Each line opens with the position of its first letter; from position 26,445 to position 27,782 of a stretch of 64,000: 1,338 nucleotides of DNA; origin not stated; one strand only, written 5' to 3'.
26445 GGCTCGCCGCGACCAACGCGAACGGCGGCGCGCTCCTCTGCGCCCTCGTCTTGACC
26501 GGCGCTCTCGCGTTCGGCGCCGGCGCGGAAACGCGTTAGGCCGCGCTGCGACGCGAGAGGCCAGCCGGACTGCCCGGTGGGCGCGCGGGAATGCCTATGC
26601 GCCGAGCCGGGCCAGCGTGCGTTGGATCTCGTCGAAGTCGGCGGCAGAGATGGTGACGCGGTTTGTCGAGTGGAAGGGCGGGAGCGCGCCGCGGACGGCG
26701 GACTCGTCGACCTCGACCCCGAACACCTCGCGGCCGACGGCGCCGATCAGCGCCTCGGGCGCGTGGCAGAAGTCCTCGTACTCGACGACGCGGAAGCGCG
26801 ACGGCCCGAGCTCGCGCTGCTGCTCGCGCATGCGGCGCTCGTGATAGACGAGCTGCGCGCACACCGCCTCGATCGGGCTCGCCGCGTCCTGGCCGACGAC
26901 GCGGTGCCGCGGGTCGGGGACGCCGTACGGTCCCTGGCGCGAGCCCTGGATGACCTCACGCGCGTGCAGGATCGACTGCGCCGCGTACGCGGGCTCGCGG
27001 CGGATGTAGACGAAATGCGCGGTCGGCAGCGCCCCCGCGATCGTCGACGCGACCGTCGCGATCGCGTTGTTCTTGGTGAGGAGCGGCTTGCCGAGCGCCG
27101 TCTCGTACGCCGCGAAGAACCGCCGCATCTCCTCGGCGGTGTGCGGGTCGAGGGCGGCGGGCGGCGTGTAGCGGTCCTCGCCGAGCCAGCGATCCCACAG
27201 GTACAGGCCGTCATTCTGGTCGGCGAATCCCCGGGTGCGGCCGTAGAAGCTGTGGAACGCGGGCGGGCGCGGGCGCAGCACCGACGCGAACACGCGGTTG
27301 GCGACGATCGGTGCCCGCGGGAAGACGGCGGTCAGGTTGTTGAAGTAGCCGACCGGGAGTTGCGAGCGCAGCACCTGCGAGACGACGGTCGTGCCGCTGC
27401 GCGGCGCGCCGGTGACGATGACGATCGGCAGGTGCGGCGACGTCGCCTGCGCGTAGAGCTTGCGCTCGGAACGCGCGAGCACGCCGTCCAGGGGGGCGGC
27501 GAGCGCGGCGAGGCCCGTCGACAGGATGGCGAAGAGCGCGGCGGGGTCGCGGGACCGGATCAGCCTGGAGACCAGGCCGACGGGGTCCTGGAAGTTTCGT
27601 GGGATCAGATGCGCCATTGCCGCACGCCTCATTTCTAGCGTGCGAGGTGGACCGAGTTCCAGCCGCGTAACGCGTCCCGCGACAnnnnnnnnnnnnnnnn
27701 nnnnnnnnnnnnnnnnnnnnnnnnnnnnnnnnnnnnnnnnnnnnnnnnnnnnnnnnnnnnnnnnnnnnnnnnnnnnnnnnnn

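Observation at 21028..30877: Complete but rearranged ebo (eboA-F) gene set, split into two convergent operons with extra enzymes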

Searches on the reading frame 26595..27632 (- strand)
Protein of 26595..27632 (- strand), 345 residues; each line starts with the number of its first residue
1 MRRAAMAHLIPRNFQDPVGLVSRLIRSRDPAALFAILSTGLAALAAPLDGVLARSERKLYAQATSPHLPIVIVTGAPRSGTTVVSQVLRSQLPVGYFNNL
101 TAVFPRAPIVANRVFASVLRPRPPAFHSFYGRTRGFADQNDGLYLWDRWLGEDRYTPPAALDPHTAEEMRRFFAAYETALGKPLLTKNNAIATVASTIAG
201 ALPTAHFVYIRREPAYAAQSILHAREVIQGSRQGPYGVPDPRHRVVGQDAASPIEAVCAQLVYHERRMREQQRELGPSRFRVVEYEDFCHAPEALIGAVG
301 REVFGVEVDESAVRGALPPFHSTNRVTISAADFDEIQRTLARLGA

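Call 6: search_protein_families(library=pfam, proteins=[window:26595-27632:-], max_evalue=0.01)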
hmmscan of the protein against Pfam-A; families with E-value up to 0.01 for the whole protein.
window:26595-27632:- (345 aa): 1 family
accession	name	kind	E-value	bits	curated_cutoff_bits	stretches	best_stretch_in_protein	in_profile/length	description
PF13469.12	Sulfotransfer_3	-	4.8e-16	60.1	27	1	69-299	1-206/216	Sulfotransferase family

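Call 7: search_protein_families(library=ncbifam, proteins=[window:26595-27632:-], max_evalue=0.01)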
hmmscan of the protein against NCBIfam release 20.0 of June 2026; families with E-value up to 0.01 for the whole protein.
window:26595-27632:- (345 aa): 0 families

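Call 23: find_related_loci(query=window:26595-27632:-, collection=metagenome_contigs, flank=10000)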
Query window:26595-27632:- (345 aa) in metagenome_contigs; peptide patterns used: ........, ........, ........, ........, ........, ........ (x = any residue, [..] = any of these).
175 stretches matched a pattern; 2 encode a relative of the query (tblastn E <= 1e-3); 2 distinct loci.
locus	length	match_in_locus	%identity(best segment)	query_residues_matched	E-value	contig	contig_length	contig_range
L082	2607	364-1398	91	1-345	0e+0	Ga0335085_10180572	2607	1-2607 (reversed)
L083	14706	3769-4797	88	3-345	0e+0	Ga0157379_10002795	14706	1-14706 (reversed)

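Call 48: search_protein_families(library=pfam, proteins=[window:26595-27632:-], max_evalue=0.001)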
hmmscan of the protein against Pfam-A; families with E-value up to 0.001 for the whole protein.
window:26595-27632:- (345 aa): 1 family
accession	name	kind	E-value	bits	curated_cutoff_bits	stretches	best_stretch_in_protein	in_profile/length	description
PF13469.12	Sulfotransfer_3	-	4.8e-16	60.1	27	1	69-299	1-206/216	Sulfotransferase family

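Call 51: search_solved_structures(query=window:26595-27632:-, max_evalue=1, show_alignments=1)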
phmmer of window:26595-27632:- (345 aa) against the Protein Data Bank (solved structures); distinct sequences matched with E-value up to 1: 0.

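Call 59: find_homologous_proteins(query=window:26595-27632:-, max_evalue=0.00001)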
Query window:26595-27632:- (345 aa): 189 proteins with E <= 0.00001 among 8000 candidates; the best 120 are listed.
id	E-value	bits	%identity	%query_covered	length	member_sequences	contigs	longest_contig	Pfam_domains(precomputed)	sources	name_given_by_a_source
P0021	2.7e-222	755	100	99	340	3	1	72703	PF13469.13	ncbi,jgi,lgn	ncbi:MAG TPA: sulfotransferase [Candidatus Binatia bacterium]|jgi:hypothetical protein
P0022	4.0e-194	663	87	99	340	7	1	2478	PF13469.13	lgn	-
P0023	2.3e-185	634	83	99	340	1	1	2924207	PF13469.13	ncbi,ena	-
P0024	2.2e-170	585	76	98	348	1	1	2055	PF13469.13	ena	-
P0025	6.8e-165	567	75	98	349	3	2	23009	PF13469.13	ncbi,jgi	jgi:hypothetical protein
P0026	3.3e-163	561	75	98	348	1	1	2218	PF13469.13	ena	-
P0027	2.4e-158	545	73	99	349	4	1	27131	PF13469.13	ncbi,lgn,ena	-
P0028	9.0e-158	543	73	98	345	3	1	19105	PF13469.13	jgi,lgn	jgi:hypothetical protein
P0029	2.5e-156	538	72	98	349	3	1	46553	PF13469.13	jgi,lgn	jgi:hypothetical protein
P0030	6.9e-156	537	73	98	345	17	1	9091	PF13469.13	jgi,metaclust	metaclust:\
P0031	6.1e-155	534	72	98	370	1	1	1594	PF13469.13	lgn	-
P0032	4.2e-154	531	71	98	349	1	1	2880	PF13469.13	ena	-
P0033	3.4e-153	528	71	99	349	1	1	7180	PF13469.13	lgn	-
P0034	9.9e-153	527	71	98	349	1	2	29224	PF13469.13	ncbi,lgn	-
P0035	2.1e-129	450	61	96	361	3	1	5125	PF13469.13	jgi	jgi:hypothetical protein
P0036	6.2e-129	448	60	98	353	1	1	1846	PF13469.13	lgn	-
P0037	9.4e-129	448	60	100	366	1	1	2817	PF13469.13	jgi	-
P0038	8.3e-128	445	61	97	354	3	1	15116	PF13469.13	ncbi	-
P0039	1.3e-127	444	61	98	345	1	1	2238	PF13469.13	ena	-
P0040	1.5e-127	444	59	97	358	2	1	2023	PF13469.13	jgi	jgi:hypothetical protein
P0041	6.7e-127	442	62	97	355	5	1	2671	PF13469.13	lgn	-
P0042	1.5e-126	441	62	97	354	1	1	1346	PF13469.13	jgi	jgi:hypothetical protein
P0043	4.9e-126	439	59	99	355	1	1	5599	PF13469.13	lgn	-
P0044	9.2e-126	438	59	99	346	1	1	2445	PF13469.13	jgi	jgi:hypothetical protein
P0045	2.4e-125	437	60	100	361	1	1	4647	PF13469.13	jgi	jgi:hypothetical protein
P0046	2.6e-125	436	59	98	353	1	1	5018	PF13469.13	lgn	-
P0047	3.1e-125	436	61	97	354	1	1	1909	PF13469.13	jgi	jgi:hypothetical protein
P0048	5.5e-125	435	61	98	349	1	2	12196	PF13469.13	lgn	-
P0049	2.5e-124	433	58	98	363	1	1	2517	PF13469.13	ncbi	-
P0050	2.6e-124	433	59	100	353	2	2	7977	PF13469.13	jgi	jgi:hypothetical protein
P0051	2.7e-124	433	60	98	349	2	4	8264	PF13469.13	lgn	-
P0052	3.3e-124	433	60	97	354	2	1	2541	PF13469.13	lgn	-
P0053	3.5e-123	429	60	97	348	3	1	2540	PF13469.13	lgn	-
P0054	4.2e-123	429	60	97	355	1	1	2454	PF13469.13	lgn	-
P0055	2.9e-122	426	59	98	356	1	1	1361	PF13469.13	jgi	jgi:hypothetical protein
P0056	4.8e-122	426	57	98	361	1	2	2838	PF13469.13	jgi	jgi:hypothetical protein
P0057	2.0e-121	424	58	96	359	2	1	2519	PF13469.13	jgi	jgi:Sulfotransferase family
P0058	2.0e-121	424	59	97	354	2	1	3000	PF13469.13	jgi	-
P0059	3.4e-121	423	55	99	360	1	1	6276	PF13469.13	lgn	-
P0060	4.0e-121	423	59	100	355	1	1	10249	PF13469.13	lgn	-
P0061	5.0e-121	422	56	98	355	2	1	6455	PF13469.13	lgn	-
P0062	1.2e-120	421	57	100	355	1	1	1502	PF13469.13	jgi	jgi:hypothetical protein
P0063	3.4e-120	420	55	99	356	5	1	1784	PF13469.13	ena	-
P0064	1.3e-119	418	58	98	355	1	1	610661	PF13469.13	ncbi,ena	-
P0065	1.5e-119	418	56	98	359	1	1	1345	PF13469.13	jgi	jgi:hypothetical protein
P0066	1.5e-119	418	59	99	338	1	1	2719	PF13469.13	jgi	-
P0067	1.8e-119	417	58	97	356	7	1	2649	PF13469.13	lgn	-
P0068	3.4e-119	416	57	98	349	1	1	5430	PF13469.13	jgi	jgi:hypothetical protein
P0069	5.2e-119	416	59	99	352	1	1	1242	PF13469.13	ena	-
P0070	5.2e-119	416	57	97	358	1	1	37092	PF13469.13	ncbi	-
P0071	3.0e-118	413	60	98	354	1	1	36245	PF13469.13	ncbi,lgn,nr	ncbi:MAG: sulfotransferase [Deltaproteobacteria bacterium]|nr:sulfotransferase [Deltaproteobacteria 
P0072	1.6e-116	408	59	96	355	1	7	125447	PF13469.13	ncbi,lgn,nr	ncbi:MAG: sulfotransferase [Deltaproteobacteria bacterium]|nr:sulfotransferase [Deltaproteobacteria 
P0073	1.7e-116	408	56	94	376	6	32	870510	PF13469.13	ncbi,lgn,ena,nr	ncbi:MAG: hypothetical protein B6D46_03450 [Polyangiaceae bacterium UTPRO1]|nr:sulfotransferase [Myx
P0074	1.8e-116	407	58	98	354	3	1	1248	PF13469.13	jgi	jgi:hypothetical protein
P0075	2.8e-116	407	57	98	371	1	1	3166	PF13469.13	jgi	jgi:hypothetical protein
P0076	7.9e-112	392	56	98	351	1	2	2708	PF13469.13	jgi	jgi:Sulfotransferase family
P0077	1.6e-111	391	56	99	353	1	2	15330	PF13469.13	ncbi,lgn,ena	-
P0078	1.8e-110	388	56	97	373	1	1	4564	PF13469.13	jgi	jgi:hypothetical protein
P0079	2.7e-110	387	54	97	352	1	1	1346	PF13469.13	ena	-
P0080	8.8e-110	385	55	97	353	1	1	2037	PF13469.13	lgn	-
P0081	1.4e-109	385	60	85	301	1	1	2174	PF13469.13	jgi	jgi:hypothetical protein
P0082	3.2e-109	384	53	97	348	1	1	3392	PF13469.13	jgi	jgi:hypothetical protein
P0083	1.4e-108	382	56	98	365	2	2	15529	PF13469.13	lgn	-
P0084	6.0e-108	379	51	99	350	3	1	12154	PF13469.13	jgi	jgi:sulfotransferase family protein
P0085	7.4e-107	376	54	97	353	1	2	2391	PF13469.13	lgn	-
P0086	9.1e-107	376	52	98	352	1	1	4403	PF13469.13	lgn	-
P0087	3.9e-106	373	55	97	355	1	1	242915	PF13469.13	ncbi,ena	-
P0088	2.2e-105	371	55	97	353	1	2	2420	PF13469.13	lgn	-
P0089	2.5e-105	371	53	97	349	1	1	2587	PF13469.13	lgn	-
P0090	1.1e-103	365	53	97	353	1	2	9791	PF13469.13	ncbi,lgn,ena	-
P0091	6.2e-102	360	54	94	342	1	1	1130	PF13469.13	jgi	-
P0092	3.6e-99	351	52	97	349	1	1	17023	PF13469.13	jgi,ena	-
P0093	2.5e-96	341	60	76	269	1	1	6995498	PF13469.13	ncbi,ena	-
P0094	3.1e-96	341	47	99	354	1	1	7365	PF13469.13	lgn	-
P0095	3.4e-92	328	46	99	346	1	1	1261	PF13469.13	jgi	jgi:Sulfotransferase family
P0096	6.0e-89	317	47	99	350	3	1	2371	PF13469.13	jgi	jgi:hypothetical protein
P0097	1.3e-88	316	48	99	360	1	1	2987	PF13469.13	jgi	jgi:hypothetical protein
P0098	5.5e-88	314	45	98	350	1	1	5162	PF13469.13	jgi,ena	-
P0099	6.0e-88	314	44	99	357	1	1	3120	PF13469.13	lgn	-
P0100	1.6e-87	312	47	99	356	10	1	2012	PF13469.13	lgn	-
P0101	1.9e-87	312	45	97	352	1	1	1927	PF13469.13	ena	-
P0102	7.5e-87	310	46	99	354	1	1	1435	PF13469.13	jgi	jgi:Sulfotransferase family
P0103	2.7e-86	308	44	99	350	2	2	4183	PF13469.13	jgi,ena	-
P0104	2.7e-86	308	45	99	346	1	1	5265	PF13469.13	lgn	-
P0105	3.8e-86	308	47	95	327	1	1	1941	PF13469.13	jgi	jgi:Sulfotransferase family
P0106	5.7e-86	307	45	98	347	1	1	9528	PF13469.13,PF00685.34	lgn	-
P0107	2.3e-85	305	49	95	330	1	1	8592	PF13469.13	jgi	-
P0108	6.8e-85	304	44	98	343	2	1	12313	PF13469.13,PF00685.34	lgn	-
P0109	9.8e-85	303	45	99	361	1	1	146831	PF13469.13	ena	-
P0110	1.1e-84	303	45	97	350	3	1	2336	PF13469.13,PF00685.34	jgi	-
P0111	2.5e-84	302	47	99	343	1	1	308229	PF13469.13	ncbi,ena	-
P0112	6.1e-84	301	48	99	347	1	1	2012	PF13469.13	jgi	jgi:hypothetical protein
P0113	3.9e-83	298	46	100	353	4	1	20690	PF13469.13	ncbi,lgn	-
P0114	5.9e-83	297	44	99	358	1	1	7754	PF13469.13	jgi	jgi:hypothetical protein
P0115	2.7e-82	295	45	99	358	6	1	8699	PF13469.13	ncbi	ncbi:MAG TPA: sulfotransferase [Gemmatimonadales bacterium]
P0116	3.0e-82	295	46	95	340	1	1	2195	PF13469.13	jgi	jgi:hypothetical protein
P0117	1.6e-81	293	44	100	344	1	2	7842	PF13469.13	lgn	-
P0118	1.0e-80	290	44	99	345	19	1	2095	PF13469.13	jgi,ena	-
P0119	1.1e-80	290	46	89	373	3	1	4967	PF13469.13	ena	-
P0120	1.5e-80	289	42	99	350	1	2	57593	PF13469.13,PF00685.34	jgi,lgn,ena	-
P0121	1.5e-79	286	45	98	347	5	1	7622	PF13469.13,PF00685.34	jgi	jgi:hypothetical protein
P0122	2.3e-79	286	47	89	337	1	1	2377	PF13469.13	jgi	jgi:hypothetical protein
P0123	1.2e-78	283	45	99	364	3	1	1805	PF13469.13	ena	-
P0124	1.9e-78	282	42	98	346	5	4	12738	PF13469.13,PF00685.34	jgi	jgi:hypothetical protein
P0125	3.4e-78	282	46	90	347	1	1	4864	PF13469.13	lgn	-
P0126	9.3e-78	280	42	99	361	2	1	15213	PF13469.13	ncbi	-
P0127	1.1e-77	280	45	90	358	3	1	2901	PF13469.13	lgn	-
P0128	1.7e-77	279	47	89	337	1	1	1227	PF13469.13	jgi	-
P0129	4.3e-77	278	43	99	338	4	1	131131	PF13469.13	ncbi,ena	-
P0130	6.4e-77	277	43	98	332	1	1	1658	PF13469.13,PF00685.34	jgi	-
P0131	1.1e-76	277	42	83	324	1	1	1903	PF13469.13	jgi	-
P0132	1.2e-76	277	44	88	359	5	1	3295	PF13469.13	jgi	jgi:sulfotransferase family protein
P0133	2.0e-76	276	46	89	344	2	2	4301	PF13469.13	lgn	-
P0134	2.2e-76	276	43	98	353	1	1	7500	PF13469.13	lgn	-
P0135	2.7e-76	275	42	97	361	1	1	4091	PF13469.13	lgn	-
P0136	2.9e-76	275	44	99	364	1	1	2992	PF13469.13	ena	-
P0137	2.9e-76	275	44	98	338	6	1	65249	PF13469.13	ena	-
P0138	4.3e-76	275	46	89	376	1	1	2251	PF13469.13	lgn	-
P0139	5.2e-76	274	45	88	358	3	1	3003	PF13469.13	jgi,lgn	-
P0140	6.8e-76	274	46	94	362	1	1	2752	PF13469.13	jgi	jgi:sulfotransferase family protein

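Call 60: find_encoding_contigs(protein=P0025, flank=8000, max_places=1)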
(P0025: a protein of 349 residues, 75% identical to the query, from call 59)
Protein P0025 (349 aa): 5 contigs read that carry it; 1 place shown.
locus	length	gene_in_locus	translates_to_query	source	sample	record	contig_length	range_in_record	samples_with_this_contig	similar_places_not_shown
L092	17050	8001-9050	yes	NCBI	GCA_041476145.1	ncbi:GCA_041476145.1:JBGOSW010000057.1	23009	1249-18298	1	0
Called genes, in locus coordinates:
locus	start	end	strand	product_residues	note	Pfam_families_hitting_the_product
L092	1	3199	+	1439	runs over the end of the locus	-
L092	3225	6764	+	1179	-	-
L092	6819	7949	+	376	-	PF02350:Epimerase_2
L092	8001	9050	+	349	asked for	PF13469:Sulfotransfer_3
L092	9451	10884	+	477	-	-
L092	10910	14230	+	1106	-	-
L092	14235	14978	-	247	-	-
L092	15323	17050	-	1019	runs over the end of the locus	-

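Call 61: find_encoding_contigs(protein=P0073, flank=8000, max_places=1)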
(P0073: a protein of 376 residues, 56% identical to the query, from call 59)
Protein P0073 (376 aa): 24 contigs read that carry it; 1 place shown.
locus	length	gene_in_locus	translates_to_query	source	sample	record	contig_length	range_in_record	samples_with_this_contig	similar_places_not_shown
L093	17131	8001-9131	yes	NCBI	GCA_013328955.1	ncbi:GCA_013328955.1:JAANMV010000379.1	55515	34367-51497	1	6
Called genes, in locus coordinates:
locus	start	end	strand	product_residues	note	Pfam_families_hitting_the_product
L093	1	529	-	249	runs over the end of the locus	PF01553:Acyltransferase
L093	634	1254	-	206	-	-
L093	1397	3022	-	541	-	PF00989:PAS, PF08448:PAS_4, PF13426:PAS_9, PF07730:HisKA_3 (weak), PF02518:HATPase_c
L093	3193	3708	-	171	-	-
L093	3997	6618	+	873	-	PF08341:TED (weak), PF02369:Big_1 (weak), PF13948:DUF4215 (weak)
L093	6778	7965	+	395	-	PF00108:Thiolase_N, PF02803:Thiolase_C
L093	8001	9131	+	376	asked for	PF13469:Sulfotransfer_3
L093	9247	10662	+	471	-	-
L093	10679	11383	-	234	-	-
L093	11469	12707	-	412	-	PF01757:Acyl_transf_3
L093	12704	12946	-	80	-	-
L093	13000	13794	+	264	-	PF03007:WS_DGAT_cat, PF06974:WS_DGAT_C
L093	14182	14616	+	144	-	PF13442:Cytochrome_CBB3 (weak), PF00034:Cytochrom_C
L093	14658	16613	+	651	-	PF18764:nos_propeller, PF13473:Cupredoxin_1, PF00116:COX2 (faint)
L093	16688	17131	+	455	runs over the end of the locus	PF13229:Beta_helix, PF05048:NosD, PF13229:Beta_helix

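Call 62: find_encoding_contigs(protein=P0064, flank=8000, max_places=1)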
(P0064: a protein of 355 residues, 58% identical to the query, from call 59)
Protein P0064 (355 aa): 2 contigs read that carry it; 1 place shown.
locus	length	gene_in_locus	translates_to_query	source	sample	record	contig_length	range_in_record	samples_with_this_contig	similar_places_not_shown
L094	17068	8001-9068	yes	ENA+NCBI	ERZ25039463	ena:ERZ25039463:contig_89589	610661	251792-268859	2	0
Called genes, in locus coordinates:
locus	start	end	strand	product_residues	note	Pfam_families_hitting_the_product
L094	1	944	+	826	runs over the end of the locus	PF00884:Sulfatase (faint), PF01676:Metalloenzyme (weak), PF01663:Phosphodiest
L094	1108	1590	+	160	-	-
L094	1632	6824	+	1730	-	PF07995:GSDH, PF00801:PKD, PF18911:PKD_4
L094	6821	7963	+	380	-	PF02350:Epimerase_2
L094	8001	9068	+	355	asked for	PF13469:Sulfotransfer_3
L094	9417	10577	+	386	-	PF13231:PMT_2 (weak)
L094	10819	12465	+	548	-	PF13948:DUF4215 (weak)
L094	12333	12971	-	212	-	-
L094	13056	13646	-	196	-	-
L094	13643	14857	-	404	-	PF03706:LPG_synthase_TM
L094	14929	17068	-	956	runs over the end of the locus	PF18884:TSP3_bac (weak)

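Call 71: predict_structure(alignment_id=A1)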
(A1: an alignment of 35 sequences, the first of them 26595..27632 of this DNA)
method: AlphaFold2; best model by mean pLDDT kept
length: 345 residues; sequences in the alignment: 35
mean_pLDDT: 93.0   pTM: 0.92
mean pLDDT of the five models: 93.0, 92.8, 92.1, 91.7, 90.5
residues with pLDDT >= 90: 284; 70-90: 48; 50-70: 10; < 50: 3
segments of 3 or more residues with pLDDT < 50: 1-3
pLDDT, mean of each block of 10 residues (from residue 1): 55 79 92 92 95 97 97 97 96 96 96 93 85 89 93 92 98 98 97 98 98 97 92 93 87 96 98 98 97 98 96 94 90 98 86
secondary structure, 60 per line:
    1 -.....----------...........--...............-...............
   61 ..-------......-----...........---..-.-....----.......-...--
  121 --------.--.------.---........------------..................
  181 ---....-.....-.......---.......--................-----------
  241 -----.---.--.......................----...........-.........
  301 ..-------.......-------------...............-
elements in order: H2-6 H17-27 H30-44 H46-62 E70-75 H81-91 H100-103 H108-114 H143-150 H163-180 E184-187 H189-193 H195-201 E205-211 H214-229 H253-275 E280-284 H285-290 H292-302 H310-316 H330-344
